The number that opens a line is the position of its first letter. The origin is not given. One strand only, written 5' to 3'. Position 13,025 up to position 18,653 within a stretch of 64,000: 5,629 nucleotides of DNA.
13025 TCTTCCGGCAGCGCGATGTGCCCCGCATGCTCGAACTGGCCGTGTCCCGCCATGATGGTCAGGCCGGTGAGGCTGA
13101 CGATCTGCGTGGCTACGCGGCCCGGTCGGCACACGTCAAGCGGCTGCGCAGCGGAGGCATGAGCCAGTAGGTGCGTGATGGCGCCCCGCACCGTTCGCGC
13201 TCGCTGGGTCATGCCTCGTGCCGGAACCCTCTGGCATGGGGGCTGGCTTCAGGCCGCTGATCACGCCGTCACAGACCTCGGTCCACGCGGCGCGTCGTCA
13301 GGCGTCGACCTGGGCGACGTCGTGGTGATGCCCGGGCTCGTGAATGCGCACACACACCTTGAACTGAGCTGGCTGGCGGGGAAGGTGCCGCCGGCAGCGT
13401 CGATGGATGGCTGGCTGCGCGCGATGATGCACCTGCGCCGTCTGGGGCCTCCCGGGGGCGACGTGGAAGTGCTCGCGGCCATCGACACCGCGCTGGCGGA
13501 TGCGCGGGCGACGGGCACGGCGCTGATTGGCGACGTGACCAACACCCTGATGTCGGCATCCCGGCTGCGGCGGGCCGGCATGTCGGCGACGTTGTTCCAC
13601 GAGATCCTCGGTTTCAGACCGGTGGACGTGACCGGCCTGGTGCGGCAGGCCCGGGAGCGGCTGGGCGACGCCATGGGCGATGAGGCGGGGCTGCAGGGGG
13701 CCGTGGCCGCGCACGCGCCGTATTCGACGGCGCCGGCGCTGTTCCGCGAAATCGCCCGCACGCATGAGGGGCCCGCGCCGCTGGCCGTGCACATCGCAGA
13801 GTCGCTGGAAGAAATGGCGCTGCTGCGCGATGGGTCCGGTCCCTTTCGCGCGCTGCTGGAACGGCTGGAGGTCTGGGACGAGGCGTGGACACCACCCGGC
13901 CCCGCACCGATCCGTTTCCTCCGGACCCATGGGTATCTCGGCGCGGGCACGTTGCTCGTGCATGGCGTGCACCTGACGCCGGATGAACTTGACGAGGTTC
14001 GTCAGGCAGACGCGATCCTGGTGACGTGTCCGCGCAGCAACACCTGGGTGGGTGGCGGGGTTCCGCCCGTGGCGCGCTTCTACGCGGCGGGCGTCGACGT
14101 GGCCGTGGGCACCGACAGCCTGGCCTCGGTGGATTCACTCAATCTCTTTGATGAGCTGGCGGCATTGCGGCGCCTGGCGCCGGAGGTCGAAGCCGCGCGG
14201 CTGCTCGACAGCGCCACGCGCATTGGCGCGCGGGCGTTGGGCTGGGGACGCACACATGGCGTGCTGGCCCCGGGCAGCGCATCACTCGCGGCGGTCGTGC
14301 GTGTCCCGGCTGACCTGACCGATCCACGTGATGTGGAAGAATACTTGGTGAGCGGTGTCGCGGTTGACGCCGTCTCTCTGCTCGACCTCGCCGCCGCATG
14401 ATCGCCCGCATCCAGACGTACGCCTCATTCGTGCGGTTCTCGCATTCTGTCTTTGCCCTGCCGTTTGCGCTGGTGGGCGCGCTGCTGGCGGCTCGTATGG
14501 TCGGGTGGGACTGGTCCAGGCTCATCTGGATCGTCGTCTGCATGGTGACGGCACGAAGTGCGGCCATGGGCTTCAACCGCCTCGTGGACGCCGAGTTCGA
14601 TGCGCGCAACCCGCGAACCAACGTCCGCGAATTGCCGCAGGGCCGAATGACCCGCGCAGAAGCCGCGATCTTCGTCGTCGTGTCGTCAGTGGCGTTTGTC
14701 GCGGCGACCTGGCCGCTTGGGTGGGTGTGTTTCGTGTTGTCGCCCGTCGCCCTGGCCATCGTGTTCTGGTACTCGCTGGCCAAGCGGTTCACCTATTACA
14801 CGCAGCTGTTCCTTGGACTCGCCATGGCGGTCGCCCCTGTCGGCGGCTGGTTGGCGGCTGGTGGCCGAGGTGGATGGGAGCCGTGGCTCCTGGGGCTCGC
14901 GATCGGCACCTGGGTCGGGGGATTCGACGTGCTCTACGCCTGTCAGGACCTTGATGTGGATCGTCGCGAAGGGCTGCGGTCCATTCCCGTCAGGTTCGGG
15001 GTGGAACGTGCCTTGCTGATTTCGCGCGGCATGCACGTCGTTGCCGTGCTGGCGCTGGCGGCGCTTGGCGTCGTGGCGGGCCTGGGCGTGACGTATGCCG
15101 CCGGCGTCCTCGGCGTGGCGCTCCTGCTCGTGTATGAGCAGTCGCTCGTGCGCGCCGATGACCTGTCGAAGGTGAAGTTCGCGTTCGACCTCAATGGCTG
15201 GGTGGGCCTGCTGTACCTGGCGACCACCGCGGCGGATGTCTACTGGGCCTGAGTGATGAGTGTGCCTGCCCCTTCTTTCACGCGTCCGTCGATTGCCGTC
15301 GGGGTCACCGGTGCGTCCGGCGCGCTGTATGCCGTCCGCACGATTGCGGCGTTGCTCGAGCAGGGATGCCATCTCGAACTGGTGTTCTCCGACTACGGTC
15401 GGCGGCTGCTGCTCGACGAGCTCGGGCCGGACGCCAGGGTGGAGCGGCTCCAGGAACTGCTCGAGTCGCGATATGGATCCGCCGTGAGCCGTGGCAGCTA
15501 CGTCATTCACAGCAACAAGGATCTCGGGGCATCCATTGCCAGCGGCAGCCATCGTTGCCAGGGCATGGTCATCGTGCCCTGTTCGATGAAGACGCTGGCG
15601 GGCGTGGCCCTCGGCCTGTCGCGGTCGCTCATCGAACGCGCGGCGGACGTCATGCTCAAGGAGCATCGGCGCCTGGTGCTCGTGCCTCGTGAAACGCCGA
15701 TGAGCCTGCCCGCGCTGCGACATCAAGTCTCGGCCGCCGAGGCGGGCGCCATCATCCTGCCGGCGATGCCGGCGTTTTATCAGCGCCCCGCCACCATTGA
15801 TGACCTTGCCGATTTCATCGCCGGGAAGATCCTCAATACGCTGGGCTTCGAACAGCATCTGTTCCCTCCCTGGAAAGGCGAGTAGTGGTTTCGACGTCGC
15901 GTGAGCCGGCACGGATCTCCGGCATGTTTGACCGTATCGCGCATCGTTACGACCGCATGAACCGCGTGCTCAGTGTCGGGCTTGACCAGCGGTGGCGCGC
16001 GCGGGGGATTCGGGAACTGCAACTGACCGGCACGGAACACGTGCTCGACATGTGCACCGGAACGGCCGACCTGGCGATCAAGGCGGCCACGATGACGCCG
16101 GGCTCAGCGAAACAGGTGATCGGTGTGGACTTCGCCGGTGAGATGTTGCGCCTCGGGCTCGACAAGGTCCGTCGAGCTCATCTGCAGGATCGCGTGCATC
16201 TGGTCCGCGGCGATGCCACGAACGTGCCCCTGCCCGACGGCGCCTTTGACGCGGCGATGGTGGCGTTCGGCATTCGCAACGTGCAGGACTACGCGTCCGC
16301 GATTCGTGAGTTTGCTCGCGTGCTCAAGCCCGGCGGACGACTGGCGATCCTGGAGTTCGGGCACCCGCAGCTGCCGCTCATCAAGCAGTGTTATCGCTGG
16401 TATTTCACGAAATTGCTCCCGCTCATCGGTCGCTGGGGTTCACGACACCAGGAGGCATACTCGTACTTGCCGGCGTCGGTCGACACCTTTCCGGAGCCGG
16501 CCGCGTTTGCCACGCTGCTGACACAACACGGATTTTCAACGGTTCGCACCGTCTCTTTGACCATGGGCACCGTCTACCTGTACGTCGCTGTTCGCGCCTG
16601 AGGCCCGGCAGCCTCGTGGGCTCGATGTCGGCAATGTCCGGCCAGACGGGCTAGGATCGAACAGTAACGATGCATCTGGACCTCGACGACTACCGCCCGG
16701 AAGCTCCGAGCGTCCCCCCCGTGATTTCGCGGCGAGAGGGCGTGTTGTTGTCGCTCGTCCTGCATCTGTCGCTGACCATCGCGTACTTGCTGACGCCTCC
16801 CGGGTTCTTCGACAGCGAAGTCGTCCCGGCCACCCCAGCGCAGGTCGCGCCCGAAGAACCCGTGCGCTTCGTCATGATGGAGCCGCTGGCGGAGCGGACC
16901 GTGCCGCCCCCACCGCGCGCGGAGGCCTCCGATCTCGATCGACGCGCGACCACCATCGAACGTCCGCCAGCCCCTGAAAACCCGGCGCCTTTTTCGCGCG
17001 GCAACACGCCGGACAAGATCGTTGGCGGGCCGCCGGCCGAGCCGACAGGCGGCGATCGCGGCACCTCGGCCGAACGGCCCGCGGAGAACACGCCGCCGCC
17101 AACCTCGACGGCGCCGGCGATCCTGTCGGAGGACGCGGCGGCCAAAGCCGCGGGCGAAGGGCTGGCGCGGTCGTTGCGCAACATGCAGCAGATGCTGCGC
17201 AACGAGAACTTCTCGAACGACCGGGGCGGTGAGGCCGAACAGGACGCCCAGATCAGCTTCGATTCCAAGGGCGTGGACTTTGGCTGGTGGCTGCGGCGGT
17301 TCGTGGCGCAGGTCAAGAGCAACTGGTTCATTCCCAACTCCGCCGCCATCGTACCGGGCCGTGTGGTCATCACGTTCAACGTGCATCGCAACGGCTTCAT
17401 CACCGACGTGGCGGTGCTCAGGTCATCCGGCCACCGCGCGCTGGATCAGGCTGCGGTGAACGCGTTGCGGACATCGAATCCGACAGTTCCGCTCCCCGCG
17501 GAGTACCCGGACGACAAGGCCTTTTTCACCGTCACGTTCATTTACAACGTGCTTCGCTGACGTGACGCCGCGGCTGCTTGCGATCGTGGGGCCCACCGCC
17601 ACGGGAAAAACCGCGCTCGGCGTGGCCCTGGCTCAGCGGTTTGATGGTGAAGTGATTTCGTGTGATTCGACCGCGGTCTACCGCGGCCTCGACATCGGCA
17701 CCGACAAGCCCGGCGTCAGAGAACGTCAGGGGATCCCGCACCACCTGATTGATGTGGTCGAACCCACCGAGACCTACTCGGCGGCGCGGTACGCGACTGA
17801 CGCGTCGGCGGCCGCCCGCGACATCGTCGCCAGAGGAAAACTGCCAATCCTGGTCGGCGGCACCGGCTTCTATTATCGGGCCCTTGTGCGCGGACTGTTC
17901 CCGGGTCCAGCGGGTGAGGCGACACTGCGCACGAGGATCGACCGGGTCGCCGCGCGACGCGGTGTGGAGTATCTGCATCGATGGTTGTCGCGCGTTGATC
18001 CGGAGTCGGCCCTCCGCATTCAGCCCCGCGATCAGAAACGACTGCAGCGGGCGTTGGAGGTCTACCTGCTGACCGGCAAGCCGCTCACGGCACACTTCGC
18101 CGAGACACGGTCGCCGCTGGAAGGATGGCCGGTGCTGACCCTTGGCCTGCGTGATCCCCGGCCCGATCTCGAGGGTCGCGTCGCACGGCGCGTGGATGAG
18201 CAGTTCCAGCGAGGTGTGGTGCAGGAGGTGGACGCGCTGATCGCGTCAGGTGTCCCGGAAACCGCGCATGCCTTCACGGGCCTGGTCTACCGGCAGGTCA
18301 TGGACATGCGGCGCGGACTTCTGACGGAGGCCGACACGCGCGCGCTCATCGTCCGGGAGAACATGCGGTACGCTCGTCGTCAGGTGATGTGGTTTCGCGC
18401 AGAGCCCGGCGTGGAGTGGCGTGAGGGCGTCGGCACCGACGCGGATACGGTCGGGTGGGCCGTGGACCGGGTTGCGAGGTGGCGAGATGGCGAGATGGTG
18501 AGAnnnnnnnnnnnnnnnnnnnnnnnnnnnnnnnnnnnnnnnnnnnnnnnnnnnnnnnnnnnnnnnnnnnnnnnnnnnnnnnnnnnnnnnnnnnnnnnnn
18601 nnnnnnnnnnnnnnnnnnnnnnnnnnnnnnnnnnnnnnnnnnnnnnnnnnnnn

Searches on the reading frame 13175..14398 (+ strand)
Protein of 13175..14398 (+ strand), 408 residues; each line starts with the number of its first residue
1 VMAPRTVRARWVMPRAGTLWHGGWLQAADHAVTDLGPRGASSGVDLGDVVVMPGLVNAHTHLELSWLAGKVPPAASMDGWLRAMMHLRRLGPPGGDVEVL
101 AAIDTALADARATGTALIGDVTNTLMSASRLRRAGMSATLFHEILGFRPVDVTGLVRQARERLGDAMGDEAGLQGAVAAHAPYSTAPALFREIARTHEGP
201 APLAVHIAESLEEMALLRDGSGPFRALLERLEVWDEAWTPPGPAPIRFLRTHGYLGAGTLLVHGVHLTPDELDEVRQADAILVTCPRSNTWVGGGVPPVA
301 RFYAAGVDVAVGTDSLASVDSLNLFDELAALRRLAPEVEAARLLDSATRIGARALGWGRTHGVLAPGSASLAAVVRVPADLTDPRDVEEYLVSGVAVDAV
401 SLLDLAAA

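Call 3: search_protein_families(library=pfam, proteins=[window:13175-14398:+], max_evalue=0.1)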
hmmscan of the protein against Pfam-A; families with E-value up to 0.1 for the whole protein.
window:13175-14398:+ (408 aa): 2 families
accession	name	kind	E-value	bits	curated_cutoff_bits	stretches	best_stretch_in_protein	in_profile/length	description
PF01979.26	Amidohydro_1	-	5.8e-28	98.6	25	1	50-396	1-344/345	Amidohydrolase family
PF07969.17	Amidohydro_3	-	3.3e-06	27.3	29.7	1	44-95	3-59/472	Amidohydrolase family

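Call 4: search_protein_families(library=ncbifam, proteins=[window:13175-14398:+], max_evalue=0.1)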
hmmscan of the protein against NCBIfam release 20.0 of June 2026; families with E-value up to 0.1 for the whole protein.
window:13175-14398:+ (408 aa): 32 families (the best 25 are shown)
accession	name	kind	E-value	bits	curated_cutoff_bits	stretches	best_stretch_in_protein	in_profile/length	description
NF006269.1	PRK08418.1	equivalog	5.8e-39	134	320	1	48-383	53-382/408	aminofutalosine deaminase family hydrolase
NF006549.0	PRK09045.1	equivalog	4.8e-33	114.4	540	1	41-371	55-375/444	TRZ/ATZ family hydrolase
NF004701.0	PRK06038.1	equivalog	3e-24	85.5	609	1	39-392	43-383/432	N-ethylammeline chlorohydrolase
NF006681.0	PRK09229.1-2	equivalog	4.2e-23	81.8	362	1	241-378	249-390/451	formimidoylglutamate deiminase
NF006055.0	PRK08203.1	equivalog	1.2e-22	80.1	532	2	242-370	252-385/455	8-oxoguanine deaminase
NF006252.0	PRK08393.1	equivalog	9.6e-22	77.6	617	1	40-373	41-360/424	N-ethylammeline chlorohydrolase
NF005211.0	PRK06687.1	equivalog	2.4e-20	72.7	703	1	41-359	46-355/419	TRZ/ATZ family protein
NF009059.0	PRK12393.1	equivalog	1.4e-19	70.1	543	1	32-375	41-394/460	amidohydrolase family protein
TIGR02022.1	hutF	equivalog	1.8e-19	69.8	413.05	1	242-367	250-384/455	formimidoylglutamate deiminase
TIGR02967.1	guan_deamin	equivalog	1.4e-15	57.2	375.4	1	249-377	231-362/401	guanine deaminase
NF005557.0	PRK07228.1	equivalog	2.1e-15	56.4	522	1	246-385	238-384/445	5'-deoxyadenosine deaminase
NF012037.0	PRK15493.1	equivalog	2.2e-15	56.4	779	1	44-329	50-319/435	bifunctional S-methyl-5'-thioadenosine deaminase/S-adenosylhomocysteine deaminase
NF006679.0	PRK09228.1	subfamily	3.8e-15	55.6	351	1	251-375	258-385/433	guanine deaminase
NF005540.0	PRK07203.1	equivalog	9.3e-15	54.2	444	1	246-318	244-316/444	putative aminohydrolase SsnA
TIGR03314.1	Se_ssnA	subfamily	1.2e-14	54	455.5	1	239-318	236-315/441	putative selenium metabolism protein SsnA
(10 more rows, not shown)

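Call 41: search_solved_structures(query=window:13175-14398:+, max_evalue=1e-10)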
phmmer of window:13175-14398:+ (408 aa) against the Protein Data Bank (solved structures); distinct sequences matched with E-value up to 1e-10: 13.
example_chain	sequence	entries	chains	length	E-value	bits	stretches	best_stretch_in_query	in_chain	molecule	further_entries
2imr_A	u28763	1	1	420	1.1e-29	107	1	42-360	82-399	Hypothetical protein DR_0824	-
7lkj_A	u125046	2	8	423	2e-24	89.7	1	49-357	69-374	Aminofutalosine deaminase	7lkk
4m51_A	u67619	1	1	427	3.6e-20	75.7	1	49-388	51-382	Amidohydrolase family protein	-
3v7p_A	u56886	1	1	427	3.6e-20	75.7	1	49-388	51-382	Amidohydrolase family protein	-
3lnp_A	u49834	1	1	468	1.1e-19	74.2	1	40-371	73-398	Amidohydrolase family Protein OLEI01672_1_465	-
4dzh_A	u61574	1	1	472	8.7e-17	64.6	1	44-375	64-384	AMIDOHYDROLASE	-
4dyk_A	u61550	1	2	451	4.3e-16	62.3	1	237-370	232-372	AMIDOHYDROLASE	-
4gbd_A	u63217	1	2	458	4.8e-16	62.1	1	237-370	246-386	Putative uncharacterized protein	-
4f0r_A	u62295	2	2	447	1.1e-14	57.7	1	34-368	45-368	5-methylthioadenosine/S-adenosylhomocysteine deaminase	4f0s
2paj_A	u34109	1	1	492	1.5e-14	57.2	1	31-357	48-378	putative cytosine/guanine deaminase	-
1p1m_A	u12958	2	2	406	1.3e-12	50.8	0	257-358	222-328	Hypothetical protein TM0936 | Uncharacterized protein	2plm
1j6p_A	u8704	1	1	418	1.5e-12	50.6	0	257-358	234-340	METAL-DEPENDENT HYDROLASE OF CYTOSINEDEMANIASE/CHLOROHYDROLASE FAMILY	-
4v1x_A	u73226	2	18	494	4e-11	45.9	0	241-370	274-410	ATRAZINE CHLOROHYDROLASE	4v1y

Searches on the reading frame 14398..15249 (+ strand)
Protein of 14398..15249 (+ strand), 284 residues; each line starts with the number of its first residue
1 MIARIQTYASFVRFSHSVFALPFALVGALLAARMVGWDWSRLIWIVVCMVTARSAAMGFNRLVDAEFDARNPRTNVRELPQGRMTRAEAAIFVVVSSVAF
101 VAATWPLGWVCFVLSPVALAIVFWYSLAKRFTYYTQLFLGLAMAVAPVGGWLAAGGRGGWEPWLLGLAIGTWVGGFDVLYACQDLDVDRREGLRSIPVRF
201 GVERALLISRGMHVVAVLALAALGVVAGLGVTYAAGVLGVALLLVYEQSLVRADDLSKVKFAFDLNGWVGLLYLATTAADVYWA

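Call 3: search_protein_families(library=pfam, proteins=[window:14398-15249:+], max_evalue=0.1)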
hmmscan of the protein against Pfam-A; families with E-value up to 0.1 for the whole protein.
window:14398-15249:+ (284 aa): 1 family
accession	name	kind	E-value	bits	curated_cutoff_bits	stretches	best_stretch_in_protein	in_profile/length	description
PF01040.23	UbiA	-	2.1e-55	188.2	34.2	1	20-263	1-244/250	UbiA prenyltransferase family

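Call 4: search_protein_families(library=ncbifam, proteins=[window:14398-15249:+], max_evalue=0.1)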
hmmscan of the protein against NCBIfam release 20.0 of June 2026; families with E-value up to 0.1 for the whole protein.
window:14398-15249:+ (284 aa): 29 families (the best 25 are shown)
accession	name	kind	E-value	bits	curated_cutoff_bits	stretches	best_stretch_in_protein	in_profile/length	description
NF009524.0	PRK12886.1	equivalog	1.5e-91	306.8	387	1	2-282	5-285/291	prenyltransferase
NF009526.0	PRK12888.1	equivalog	1.6e-88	297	364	1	3-281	13-294/301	4-hydroxybenzoate octaprenyltransferase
TIGR01475.1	ubiA_other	subfamily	3.4e-82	276.1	180.8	1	4-283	1-282/282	UbiA-like polyprenyltransferase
NF041584.1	MqnP_SCO4491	exception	1.9e-79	267.3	420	1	4-281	2-282/285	menaquinone biosynthesis prenyltransferase MqnP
NF041586.1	MqnP_DT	exception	2.2e-75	253.9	430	1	6-281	1-276/277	menaquinone biosynthesis prenyltransferase MqnP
NF041585.1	MqnP_Cj_Hp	exception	2.9e-64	217.2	375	1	6-279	2-279/281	menaquinone biosynthesis prenyltransferase MqnP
NF009515.0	PRK12874.1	equivalog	1.2e-61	208.7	392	1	2-283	5-290/291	4-hydroxybenzoate polyprenyltransferase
NF009609.0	PRK13106.1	equivalog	4.5e-50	170.7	349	1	4-280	14-294/301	prenyltransferase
NF009532.0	PRK12895.1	equivalog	2.1e-45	155.3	414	1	8-279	6-278/286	prenyltransferase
TIGR01474.1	ubiA_proteo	equivalog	7.2e-40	137.3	275.45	1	24-280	23-280/282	4-hydroxybenzoate octaprenyltransferase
NF009517.0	PRK12876.1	equivalog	4.1e-31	108.5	419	1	17-232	27-244/300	prenyltransferase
NF009523.0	PRK12884.1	equivalog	2e-19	69.9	269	1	4-253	3-249/279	prenyltransferase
TIGR01473.1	cyoE_ctaB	equivalog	1.7e-16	60.8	210.3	1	17-254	12-253/281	heme o synthase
NF009514.0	PRK12873.1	equivalog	4.9e-16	58.9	246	1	43-261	50-273/297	4-hydroxybenzoate polyprenyltransferase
NF009521.0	PRK12882.1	equivalog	8e-16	58.1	296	1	3-247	3-245/280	geranylgeranylglycerol-phosphate geranylgeranyltransferase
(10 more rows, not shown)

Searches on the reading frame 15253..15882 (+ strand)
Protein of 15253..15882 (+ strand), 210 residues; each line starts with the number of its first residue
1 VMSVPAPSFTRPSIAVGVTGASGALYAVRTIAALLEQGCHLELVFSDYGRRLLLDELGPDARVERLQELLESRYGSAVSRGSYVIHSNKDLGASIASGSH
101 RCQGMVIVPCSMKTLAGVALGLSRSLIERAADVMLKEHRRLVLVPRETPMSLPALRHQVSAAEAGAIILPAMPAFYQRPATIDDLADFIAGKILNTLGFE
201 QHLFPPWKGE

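Call 3: search_protein_families(library=pfam, proteins=[window:15253-15882:+], max_evalue=0.1)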
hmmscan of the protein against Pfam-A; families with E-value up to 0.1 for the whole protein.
window:15253-15882:+ (210 aa): 1 family
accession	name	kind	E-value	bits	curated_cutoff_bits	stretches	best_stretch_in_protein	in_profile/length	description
PF02441.25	Flavoprotein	-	3.5e-41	140.9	22.7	1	13-196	2-161/162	Flavoprotein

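Call 4: search_protein_families(library=ncbifam, proteins=[window:15253-15882:+], max_evalue=0.1)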
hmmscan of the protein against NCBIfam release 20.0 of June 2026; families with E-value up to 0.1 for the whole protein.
window:15253-15882:+ (210 aa): 5 families
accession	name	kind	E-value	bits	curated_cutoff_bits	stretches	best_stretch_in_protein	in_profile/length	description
NF041206.1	VdcB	exception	1.3e-57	194.4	290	1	14-209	2-184/184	non-oxidative hydroxyarylic acid decarboxylases subunit B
NF004685.0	PRK06029.1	subfamily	3.8e-57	193.4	188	1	14-209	4-186/187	UbiX family flavin prenyltransferase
TIGR00421.1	ubiX_pad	subfamily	2.4e-53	180.6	108.9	1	14-207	2-181/181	UbiX family flavin prenyltransferase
NF041218.1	BagM_FevK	exception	1e-44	152.5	420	1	15-202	4-178/215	bagremycin/ferroverdin biosynthesis UbiX family decarboxylase BagM/FevK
NF011598.0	PRK15023.1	equivalog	0.064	12.2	942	0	88-155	325-393/454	L-serine ammonia-lyase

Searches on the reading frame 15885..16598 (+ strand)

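Call 9: search_protein_families(library=pfam, proteins=[window:15885-16598:+], max_evalue=0.00001)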
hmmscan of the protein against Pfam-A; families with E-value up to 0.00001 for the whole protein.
window:15885-16598:+ (238 aa): 6 families
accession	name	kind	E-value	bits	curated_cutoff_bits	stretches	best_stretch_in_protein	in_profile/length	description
PF01209.24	Ubie_methyltran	-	9.2e-58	195.8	20.1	1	8-236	6-232/233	ubiE/COQ5 methyltransferase family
PF13649.12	Methyltransf_25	-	6e-19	69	27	1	53-151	1-97/97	Methyltransferase domain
PF08241.18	Methyltransf_11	-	9.4e-18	65.1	21.2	1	55-155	2-95/95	Methyltransferase domain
PF13847.12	Methyltransf_31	-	2e-13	50.7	27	1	50-162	4-117/145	Methyltransferase domain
PF08242.18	Methyltransf_12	-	7e-08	33.5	30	1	54-153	1-98/98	Methyltransferase domain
PF13489.12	Methyltransf_23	-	2.1e-07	31.3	27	1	50-220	23-162/164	Methyltransferase domain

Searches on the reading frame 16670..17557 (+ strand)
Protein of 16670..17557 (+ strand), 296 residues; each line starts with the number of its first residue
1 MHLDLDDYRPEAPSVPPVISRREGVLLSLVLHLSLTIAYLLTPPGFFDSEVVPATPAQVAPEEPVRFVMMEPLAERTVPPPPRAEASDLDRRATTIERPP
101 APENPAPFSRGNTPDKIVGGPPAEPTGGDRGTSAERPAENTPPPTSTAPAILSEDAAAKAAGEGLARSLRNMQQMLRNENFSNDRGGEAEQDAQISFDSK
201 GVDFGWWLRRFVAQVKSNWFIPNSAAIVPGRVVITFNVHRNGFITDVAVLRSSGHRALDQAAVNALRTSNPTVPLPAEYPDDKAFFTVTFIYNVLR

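Call 9: search_protein_families(library=pfam, proteins=[window:16670-17557:+], max_evalue=0.00001)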
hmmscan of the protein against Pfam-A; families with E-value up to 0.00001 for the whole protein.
window:16670-17557:+ (296 aa): 2 families
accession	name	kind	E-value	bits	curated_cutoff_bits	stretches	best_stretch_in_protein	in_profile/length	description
PF13103.11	TonB_2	-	1.9e-11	44.3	22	1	206-290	3-85/85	TonB C terminal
PF03544.19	TonB_C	-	1.2e-08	35.7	24.6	1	230-292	16-77/79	Gram-negative bacterial TonB protein C-terminal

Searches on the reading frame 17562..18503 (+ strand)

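Call 9: search_protein_families(library=pfam, proteins=[window:17562-18503:+], max_evalue=0.00001)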
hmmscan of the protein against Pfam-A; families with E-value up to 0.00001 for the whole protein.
window:17562-18503:+ (314 aa): 1 family
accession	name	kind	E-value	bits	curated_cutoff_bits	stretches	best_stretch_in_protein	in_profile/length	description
PF01715.23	IPPT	-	1.9e-74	250.8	23.6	1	39-280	2-242/243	IPP transferase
